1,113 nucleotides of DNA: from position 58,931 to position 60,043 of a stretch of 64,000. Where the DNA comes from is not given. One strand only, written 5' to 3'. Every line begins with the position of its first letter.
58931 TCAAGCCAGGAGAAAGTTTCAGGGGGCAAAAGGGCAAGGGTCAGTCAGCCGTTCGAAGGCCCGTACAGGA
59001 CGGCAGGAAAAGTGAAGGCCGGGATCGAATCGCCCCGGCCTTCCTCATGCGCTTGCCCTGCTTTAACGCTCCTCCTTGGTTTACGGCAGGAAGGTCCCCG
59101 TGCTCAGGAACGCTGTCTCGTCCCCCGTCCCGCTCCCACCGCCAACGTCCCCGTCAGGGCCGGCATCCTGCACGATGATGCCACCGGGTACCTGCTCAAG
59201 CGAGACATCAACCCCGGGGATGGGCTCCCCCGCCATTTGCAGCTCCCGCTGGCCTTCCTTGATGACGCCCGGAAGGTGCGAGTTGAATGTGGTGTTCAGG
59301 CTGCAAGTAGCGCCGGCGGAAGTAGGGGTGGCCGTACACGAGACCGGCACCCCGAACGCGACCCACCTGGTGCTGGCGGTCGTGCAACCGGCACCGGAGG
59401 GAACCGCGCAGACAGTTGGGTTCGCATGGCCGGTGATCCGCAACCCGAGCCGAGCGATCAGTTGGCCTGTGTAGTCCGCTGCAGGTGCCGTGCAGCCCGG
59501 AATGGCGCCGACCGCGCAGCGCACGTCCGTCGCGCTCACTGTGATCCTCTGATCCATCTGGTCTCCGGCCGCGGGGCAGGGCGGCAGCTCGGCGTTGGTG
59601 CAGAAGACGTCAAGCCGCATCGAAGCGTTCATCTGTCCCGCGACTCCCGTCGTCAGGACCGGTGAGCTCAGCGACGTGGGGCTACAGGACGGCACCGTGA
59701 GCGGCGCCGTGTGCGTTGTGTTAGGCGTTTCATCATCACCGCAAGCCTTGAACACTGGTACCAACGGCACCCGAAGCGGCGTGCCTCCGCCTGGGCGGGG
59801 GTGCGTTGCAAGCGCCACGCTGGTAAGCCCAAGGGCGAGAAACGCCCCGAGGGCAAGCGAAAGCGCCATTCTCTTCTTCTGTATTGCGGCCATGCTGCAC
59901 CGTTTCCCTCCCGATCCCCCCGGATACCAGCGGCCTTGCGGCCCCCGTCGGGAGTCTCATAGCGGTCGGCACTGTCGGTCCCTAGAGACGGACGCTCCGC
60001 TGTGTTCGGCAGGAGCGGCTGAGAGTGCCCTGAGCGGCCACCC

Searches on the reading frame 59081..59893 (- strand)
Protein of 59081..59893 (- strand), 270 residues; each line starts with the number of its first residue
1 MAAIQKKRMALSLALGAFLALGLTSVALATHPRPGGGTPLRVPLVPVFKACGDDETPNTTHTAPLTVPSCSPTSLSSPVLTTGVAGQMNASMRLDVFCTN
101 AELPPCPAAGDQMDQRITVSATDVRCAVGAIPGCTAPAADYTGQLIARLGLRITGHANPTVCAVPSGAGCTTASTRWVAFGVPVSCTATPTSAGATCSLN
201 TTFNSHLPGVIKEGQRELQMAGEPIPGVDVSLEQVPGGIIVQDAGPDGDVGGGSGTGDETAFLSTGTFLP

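Call 12: search_protein_families(library=pfam, proteins=[window:59081-59893:-], max_evalue=0.01)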
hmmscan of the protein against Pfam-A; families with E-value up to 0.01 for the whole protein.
window:59081-59893:- (270 aa): 0 families

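Call 32: find_homologous_proteins(query=window:59081-59893:-, max_evalue=1e-10)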
Query window:59081-59893:- (270 aa): 80 proteins with E <= 1e-10 among 5862 candidates.
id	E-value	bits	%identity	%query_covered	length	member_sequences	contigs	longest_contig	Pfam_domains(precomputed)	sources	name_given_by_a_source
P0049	1.6e-172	590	100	100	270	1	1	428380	-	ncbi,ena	-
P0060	7.9e-62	227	47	98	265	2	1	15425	-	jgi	jgi:hypothetical protein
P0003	3.4e-61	225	51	98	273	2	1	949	-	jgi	-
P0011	4.1e-61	225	52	98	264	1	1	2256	-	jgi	jgi:hypothetical protein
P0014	2.2e-60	222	50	99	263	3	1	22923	-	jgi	jgi:hypothetical protein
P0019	4.7e-59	218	49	98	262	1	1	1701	-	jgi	jgi:hypothetical protein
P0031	5.4e-59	218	47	96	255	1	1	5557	-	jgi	jgi:hypothetical protein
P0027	1.3e-58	216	50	98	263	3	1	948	-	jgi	-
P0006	3.9e-58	215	49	98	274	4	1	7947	-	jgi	jgi:hypothetical protein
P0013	1.2e-57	213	49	98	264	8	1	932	-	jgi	-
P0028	2.1e-57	213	47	98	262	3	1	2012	-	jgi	jgi:hypothetical protein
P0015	6.3e-57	211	49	98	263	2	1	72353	-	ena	-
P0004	6.7e-57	211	48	98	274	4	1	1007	-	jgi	jgi:hypothetical protein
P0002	2.6e-56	209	48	98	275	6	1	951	-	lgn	-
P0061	4.0e-56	208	46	98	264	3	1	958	-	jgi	-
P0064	8.8e-54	201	47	98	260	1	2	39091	-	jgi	jgi:hypothetical protein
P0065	1.6e-53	200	48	98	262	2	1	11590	-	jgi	jgi:hypothetical protein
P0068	9.4e-53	197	49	99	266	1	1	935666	-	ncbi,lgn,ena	-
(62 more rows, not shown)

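Call 34: find_encoding_contigs(protein=P0064, flank=6000, max_places=3)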
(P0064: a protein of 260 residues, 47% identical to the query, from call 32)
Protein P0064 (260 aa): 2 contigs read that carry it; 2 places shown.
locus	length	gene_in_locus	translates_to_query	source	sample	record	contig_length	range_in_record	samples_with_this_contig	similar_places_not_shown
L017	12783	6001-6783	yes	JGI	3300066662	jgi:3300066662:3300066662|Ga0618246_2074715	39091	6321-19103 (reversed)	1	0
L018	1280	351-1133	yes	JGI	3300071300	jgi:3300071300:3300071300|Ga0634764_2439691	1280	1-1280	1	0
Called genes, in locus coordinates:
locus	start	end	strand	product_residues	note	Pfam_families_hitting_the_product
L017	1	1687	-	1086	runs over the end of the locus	-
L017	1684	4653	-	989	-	PF00353:HemolysinCabind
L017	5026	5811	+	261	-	-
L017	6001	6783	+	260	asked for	-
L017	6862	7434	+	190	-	PF00801:PKD, PF18911:PKD_4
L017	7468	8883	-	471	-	-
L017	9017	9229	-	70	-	-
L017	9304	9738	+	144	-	PF00582:Usp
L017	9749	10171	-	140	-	PF01925:TauE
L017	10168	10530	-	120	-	PF01925:TauE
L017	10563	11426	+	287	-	PF02358:Trehalose_PPase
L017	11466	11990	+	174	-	-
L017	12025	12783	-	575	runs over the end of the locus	PF00633:HHH (faint), PF12836:HHH_3 (faint), PF14716:HHH_8, PF14520:HHH_5, PF10391:DNA_pol_lambd_f (faint), PF14791:DNA_pol_B_thumb, PF02811:PHP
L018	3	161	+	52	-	?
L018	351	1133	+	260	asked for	-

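Call 35: find_encoding_contigs(protein=P0065, flank=6000, max_places=3)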
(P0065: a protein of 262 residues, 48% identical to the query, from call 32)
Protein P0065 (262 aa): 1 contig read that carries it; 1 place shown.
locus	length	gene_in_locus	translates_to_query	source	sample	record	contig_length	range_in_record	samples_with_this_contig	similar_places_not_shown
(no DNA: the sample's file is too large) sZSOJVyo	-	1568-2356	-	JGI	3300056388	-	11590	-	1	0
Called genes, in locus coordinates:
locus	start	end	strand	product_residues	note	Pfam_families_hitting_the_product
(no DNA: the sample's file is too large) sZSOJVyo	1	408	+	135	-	?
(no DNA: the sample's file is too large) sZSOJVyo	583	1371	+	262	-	-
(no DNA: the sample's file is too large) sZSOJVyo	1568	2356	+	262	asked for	-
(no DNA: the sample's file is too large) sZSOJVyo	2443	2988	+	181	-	PF00801:PKD, PF18911:PKD_4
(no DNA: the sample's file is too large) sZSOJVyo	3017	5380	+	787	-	-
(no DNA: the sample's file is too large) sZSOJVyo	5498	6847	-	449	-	-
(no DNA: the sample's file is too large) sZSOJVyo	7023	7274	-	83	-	-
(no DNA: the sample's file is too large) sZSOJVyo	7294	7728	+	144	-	PF00582:Usp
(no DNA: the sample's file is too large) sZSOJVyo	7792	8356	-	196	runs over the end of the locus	-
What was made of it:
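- Tried and rejected: The P0065 contig has no DNA held (call 35).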

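Call 50: find_encoding_contigs(protein=P0068, flank=10000, max_places=3)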
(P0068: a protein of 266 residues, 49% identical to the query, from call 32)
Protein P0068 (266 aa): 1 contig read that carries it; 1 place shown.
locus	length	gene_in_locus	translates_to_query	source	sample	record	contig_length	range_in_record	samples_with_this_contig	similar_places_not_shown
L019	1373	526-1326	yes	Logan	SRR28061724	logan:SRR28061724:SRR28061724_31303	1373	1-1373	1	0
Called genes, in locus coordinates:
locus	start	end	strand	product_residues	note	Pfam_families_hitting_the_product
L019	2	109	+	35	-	?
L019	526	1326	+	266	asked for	-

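Call 70: find_encoding_contigs(protein=P0060, flank=1500, max_places=2)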
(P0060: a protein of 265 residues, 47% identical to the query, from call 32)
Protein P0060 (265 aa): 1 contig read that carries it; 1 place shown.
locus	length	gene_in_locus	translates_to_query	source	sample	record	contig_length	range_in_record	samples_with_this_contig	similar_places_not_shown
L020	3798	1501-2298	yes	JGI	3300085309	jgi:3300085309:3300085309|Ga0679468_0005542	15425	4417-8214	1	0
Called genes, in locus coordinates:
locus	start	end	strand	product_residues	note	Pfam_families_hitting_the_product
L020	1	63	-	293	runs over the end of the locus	PF01513:NAD_kinase, PF20143:NAD_kinase_C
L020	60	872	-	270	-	PF01728:FtsJ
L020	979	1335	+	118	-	-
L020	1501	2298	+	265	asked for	-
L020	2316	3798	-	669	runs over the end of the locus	PF13292:DXP_synthase_N, PF00456:Transketolase_N (faint), PF02779:Transket_pyr, PF02780:Transketolase_C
